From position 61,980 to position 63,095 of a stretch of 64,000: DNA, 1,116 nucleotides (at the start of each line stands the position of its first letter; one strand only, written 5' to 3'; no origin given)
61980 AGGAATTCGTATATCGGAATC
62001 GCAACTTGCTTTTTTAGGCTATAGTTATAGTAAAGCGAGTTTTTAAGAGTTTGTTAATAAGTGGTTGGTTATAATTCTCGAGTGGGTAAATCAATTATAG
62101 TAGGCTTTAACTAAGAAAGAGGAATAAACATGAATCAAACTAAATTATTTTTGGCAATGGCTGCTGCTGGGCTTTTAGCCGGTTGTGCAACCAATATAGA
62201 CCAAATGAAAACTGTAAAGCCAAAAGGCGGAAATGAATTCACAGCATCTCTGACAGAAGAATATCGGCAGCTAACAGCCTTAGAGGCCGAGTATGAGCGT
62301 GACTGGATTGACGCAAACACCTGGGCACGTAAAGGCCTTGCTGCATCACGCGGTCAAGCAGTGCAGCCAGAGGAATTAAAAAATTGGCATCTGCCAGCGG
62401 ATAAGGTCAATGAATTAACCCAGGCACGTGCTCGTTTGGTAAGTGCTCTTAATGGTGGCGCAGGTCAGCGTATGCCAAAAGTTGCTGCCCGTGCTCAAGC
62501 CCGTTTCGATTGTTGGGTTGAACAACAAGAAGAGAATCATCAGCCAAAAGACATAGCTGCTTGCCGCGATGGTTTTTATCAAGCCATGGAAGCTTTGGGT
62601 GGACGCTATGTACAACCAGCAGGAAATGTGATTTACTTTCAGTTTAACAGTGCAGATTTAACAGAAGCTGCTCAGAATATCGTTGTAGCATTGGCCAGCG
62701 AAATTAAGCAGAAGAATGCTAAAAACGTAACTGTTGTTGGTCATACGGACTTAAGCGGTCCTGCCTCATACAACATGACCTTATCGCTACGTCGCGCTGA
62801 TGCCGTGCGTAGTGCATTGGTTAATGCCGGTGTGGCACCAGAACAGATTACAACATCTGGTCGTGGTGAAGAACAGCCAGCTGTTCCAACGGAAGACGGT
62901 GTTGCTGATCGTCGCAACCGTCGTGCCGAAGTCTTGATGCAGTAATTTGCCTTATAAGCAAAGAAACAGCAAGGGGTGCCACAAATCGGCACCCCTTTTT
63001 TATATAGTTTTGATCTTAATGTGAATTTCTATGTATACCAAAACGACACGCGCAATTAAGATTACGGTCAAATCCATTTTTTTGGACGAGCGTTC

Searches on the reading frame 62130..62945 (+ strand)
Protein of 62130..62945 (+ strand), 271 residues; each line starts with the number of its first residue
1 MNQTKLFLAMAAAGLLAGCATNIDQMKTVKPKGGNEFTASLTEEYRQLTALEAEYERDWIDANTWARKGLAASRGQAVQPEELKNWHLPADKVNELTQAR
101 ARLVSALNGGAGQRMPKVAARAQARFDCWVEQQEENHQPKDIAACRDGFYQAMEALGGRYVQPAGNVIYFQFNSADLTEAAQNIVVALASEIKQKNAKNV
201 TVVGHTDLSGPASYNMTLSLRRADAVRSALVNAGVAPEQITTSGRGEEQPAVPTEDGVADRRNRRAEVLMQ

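Call 19: find_encoding_contigs(protein=window:62130-62945:+, flank=10000, max_places=6)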
Protein window:62130-62945:+ (271 aa): 2 contigs read that carry it; 2 places shown.
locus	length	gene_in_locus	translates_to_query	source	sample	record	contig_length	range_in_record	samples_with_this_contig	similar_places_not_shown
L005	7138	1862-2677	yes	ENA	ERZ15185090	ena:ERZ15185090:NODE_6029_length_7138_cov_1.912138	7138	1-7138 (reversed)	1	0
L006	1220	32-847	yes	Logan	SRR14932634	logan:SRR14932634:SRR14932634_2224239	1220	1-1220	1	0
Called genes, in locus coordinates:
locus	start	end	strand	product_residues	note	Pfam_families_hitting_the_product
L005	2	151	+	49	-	?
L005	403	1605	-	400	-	PF14696:Glyoxalase_5, PF00903:Glyoxalase, PF13669:Glyoxalase_4 (weak)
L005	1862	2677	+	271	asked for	PF00691:OmpA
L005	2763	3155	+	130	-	PF04379:DUF525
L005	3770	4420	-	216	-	-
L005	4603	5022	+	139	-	PF27284:Aq_678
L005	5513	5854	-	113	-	PF12797:Fer4_2 (faint), PF12837:Fer4_6 (faint), PF13237:Fer4_10 (weak), PF12800:Fer4_4 (faint), PF12838:Fer4_7 (weak), PF13187:Fer4_9 (weak), PF00037:Fer4 (weak), PF11953:DUF3470, +1 more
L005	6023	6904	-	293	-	-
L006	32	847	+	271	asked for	PF00691:OmpA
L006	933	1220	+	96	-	?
